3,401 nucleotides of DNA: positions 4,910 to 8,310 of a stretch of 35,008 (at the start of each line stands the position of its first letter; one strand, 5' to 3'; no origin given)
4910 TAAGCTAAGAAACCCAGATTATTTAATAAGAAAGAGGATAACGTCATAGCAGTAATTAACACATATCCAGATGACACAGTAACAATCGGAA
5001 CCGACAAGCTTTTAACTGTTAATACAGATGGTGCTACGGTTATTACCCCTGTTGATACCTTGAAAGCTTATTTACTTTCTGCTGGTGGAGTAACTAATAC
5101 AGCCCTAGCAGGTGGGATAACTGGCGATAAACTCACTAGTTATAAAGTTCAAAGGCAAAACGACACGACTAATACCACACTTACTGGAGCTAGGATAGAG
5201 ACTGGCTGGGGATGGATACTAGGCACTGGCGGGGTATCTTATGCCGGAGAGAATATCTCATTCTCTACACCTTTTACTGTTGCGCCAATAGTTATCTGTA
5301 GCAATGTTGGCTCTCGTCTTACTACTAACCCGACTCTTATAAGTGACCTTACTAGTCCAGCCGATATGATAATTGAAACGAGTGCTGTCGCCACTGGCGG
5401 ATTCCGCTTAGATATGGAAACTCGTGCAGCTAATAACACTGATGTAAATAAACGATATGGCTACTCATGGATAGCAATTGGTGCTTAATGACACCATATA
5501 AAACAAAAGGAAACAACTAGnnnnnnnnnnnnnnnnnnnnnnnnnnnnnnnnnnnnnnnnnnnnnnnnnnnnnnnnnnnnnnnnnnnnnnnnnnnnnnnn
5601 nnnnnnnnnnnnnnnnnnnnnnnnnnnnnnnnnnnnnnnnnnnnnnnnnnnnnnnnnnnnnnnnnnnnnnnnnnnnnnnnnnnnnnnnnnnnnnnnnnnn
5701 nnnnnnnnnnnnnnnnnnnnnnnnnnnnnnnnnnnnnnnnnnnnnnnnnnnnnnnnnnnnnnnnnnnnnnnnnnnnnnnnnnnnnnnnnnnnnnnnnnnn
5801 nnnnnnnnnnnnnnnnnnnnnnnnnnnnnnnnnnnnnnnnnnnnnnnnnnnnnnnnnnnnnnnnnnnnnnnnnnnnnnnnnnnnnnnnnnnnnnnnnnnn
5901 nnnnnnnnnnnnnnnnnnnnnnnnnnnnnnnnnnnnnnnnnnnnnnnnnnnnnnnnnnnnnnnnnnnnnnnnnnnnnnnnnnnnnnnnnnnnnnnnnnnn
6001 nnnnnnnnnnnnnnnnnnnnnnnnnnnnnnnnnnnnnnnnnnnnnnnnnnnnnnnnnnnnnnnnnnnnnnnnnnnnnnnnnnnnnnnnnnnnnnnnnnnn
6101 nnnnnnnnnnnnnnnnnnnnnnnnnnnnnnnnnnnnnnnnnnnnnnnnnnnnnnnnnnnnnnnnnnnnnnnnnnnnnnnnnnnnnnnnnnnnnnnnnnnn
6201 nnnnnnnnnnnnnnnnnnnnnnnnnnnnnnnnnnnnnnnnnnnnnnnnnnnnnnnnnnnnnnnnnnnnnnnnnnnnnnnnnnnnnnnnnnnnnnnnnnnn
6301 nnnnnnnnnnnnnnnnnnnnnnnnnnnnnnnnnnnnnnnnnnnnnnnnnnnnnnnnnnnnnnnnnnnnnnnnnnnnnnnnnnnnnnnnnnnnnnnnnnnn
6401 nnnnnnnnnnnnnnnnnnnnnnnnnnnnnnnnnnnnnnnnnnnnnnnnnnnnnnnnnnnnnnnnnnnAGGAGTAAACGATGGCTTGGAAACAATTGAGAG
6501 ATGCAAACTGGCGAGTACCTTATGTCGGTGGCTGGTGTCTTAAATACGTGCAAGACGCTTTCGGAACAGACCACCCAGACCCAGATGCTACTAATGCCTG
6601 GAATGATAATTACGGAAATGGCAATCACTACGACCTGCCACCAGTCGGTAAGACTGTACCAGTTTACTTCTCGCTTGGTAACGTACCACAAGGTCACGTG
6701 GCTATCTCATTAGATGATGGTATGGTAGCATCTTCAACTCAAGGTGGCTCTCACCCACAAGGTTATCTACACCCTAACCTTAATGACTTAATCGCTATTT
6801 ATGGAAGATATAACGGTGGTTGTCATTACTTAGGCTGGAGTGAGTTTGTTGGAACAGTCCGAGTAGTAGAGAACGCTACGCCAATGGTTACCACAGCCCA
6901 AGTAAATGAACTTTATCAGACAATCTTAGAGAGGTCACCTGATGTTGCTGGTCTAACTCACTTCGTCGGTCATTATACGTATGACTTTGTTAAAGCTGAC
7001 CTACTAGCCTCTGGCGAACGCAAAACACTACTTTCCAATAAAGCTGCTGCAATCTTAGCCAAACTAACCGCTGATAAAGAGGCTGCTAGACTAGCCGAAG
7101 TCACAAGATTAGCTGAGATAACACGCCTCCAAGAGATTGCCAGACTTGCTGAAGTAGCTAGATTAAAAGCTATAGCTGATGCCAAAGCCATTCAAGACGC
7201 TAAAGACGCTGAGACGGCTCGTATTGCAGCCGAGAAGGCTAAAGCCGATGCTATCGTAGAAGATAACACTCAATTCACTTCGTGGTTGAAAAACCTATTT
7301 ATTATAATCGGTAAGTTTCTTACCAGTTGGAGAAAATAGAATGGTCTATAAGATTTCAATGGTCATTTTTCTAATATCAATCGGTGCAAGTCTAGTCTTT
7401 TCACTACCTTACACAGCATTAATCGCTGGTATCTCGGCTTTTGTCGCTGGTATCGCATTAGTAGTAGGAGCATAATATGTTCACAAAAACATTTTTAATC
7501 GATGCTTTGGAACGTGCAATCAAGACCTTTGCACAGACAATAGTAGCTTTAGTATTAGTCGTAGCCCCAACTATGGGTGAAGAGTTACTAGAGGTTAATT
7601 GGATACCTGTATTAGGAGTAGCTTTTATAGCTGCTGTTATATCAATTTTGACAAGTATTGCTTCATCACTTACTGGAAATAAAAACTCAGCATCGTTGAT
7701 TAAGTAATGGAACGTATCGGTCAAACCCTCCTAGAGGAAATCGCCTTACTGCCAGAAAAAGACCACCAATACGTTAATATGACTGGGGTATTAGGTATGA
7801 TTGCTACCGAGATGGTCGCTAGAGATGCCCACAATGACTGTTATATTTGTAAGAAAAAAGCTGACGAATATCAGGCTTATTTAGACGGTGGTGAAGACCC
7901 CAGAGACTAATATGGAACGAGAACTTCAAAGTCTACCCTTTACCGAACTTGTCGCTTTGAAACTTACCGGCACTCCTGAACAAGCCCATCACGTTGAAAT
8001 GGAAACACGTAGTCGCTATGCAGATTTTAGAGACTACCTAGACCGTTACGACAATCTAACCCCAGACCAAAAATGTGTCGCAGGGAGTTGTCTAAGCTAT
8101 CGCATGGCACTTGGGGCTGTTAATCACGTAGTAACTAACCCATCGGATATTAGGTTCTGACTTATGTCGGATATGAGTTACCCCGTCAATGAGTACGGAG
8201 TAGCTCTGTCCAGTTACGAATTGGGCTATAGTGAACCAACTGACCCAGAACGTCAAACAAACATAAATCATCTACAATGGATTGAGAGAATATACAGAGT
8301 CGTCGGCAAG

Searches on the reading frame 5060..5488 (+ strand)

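Call 53: search_protein_families(library=pfam, max_evalue=0.01, proteins=[window:5060-5488:+])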
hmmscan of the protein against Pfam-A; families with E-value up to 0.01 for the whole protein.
window:5060-5488:+ (142 aa): 1 family
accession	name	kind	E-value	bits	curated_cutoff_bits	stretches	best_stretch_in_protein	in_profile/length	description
PF09458.16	H_lectin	-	0.0037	17.8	24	0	65-140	3-67/67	H-type lectin domain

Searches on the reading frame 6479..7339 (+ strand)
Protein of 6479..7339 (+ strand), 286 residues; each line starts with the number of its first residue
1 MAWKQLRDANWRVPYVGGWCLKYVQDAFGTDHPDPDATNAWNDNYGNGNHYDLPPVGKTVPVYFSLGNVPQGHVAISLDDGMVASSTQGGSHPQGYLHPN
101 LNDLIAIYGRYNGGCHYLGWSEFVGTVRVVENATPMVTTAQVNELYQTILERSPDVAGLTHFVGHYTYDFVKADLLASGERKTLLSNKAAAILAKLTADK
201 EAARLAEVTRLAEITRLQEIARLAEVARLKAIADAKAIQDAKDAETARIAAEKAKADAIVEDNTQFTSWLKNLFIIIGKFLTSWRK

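Call 53: search_protein_families(library=pfam, max_evalue=0.01, proteins=[window:6479-7339:+])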
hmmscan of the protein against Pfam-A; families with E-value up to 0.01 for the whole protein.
window:6479-7339:+ (286 aa): 1 family
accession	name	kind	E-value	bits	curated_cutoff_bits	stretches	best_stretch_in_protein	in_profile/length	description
PF13946.11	DUF4214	-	0.00023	21.6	23.2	1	133-168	15-50/72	Domain of unknown function (DUF4214)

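Call 60: search_dna_similar(query=window:6479-7339:+, collection=phages, mode=protein, max_rows=15, max_evalue=0.001)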
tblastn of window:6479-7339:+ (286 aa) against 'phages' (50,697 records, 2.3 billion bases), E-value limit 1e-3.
Records with a match: 31; places in all: 31; records where one place covers at least 80% of the query: 0.
Best place of each record, by identity: <60% 31.
By first word of the organism name: Arthrobacter 27; Lactococcus 2; Rhizobium 2.
By host as written in the record: Arthrobacter sp. ATCC 21022 15; Arthrobacter globiformis NRRL B-2979 5; Arthrobacter globiformis NRRL B-2979 SEA 4; Arthrobacter globiformis B-2979 3; Lactococcus petauri DO75 2; Rhizobium sp. N3_8 2.
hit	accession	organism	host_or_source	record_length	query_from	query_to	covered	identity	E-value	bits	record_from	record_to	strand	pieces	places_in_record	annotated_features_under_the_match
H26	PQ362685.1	Arthrobacter phage Pointis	Arthrobacter globiformis B-2979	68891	4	139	48%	40.9%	3e-17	87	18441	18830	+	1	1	30: endolysin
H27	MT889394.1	Arthrobacter phage Odyssey395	Arthrobacter globiformis NRRL B-2979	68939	4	133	45%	41.2%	4e-17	87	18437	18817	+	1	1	32: endolysin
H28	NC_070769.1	Arthrobacter phage MargaretKali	Arthrobacter sp. ATCC 21022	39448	4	133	45%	40.8%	4e-15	81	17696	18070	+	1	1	23: membrane associated protein | 22: hypothetical protein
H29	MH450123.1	Arthrobacter phage MargaretKali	Arthrobacter sp. ATCC 21022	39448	4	133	45%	40.8%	4e-15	81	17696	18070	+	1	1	23: hypothetical protein | 22: hypothetical protein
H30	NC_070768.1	Arthrobacter phage Kumotta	Arthrobacter sp. ATCC 21022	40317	4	133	45%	40.8%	4e-15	81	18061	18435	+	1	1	23: membrane associated protein | 22: hypothetical protein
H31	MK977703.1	Arthrobacter phage Kumotta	Arthrobacter sp. ATCC 21022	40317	4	133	45%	40.8%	4e-15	81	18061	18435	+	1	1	23: lysin A, peptidase domain | 22: hypothetical protein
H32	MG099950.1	Arthrobacter phage Waltz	Arthrobacter sp. ATCC 21022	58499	2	131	45%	39.4%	8e-15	80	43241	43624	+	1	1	hypothetical protein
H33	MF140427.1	Arthrobacter phage Shrooms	Arthrobacter sp. ATCC 21022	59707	2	131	45%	38.8%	3e-15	81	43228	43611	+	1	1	71: hypothetical protein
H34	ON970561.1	Arthrobacter phage GlobiWarming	Arthrobacter globiformis NRRL B-2979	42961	4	131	45%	37.5%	2e-14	79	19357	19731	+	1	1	26: endolysin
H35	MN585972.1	Arthrobacter phage Edmundo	Arthrobacter sp. ATCC 21022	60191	18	150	47%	36.0%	2e-13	76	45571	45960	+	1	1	73: hypothetical protein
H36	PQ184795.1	Arthrobacter phage MissAmericana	Arthrobacter globiformis B-2979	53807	5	130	44%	36.9%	2e-14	79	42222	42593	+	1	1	39: endolysin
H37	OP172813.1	Lactococcus phage LG75P3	Lactococcus petauri DO75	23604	5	144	49%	32.2%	1e-6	56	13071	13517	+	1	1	hypothetical protein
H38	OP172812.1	Lactococcus phage LG75P1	Lactococcus petauri DO75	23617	5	144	49%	32.2%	1e-6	56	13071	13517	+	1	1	hypothetical protein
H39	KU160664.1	Arthrobacter phage Salgado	Arthrobacter sp. ATCC 21022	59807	18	131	40%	39.0%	8e-14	77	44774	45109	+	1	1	73: hypothetical protein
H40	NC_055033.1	Arthrobacter phage Salgado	Arthrobacter sp. ATCC 21022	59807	18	131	40%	39.0%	8e-14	77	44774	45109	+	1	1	73: membrane associated protein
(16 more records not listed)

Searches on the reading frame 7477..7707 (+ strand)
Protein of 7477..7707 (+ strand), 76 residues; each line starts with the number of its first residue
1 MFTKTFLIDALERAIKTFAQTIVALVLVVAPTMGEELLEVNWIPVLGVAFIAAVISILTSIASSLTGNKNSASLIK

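Call 53: search_protein_families(library=pfam, max_evalue=0.01, proteins=[window:7477-7707:+])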
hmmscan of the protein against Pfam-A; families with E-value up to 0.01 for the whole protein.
window:7477-7707:+ (76 aa): 2 families
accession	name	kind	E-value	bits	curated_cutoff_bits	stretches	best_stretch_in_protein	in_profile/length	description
PF16945.10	Phage_r1t_holin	-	2.2e-21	76.1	26.9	1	3-75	1-69/72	Putative lactococcus lactis phage r1t holin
PF11026.13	DUF2721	-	0.0036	17.6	28.3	1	11-66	63-118/129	Protein of unknown function (DUF2721)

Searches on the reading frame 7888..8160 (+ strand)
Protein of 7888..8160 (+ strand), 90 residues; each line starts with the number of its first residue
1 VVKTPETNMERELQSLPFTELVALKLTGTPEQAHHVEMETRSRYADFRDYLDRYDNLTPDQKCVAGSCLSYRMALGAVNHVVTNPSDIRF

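Call 53: search_protein_families(library=pfam, max_evalue=0.01, proteins=[window:7888-8160:+])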
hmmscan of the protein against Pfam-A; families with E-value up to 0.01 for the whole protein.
window:7888-8160:+ (90 aa): 2 families
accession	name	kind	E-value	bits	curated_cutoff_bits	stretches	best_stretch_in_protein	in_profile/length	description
PF24467.1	ARM_FBXO47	-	0.0063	16.3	27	1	25-70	12-55/292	FBXO47, ARM repeats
PF25358.1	PH_fung_RdRP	-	0.0068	16.5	27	1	39-76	100-137/169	Fungal RdRP associated PH-like domain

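Call 88: search_protein_families(library=phrogs, max_evalue=0.01, proteins=[window:7888-8160:+])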
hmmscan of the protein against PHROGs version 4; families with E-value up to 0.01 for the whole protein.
window:7888-8160:+ (90 aa): 0 families
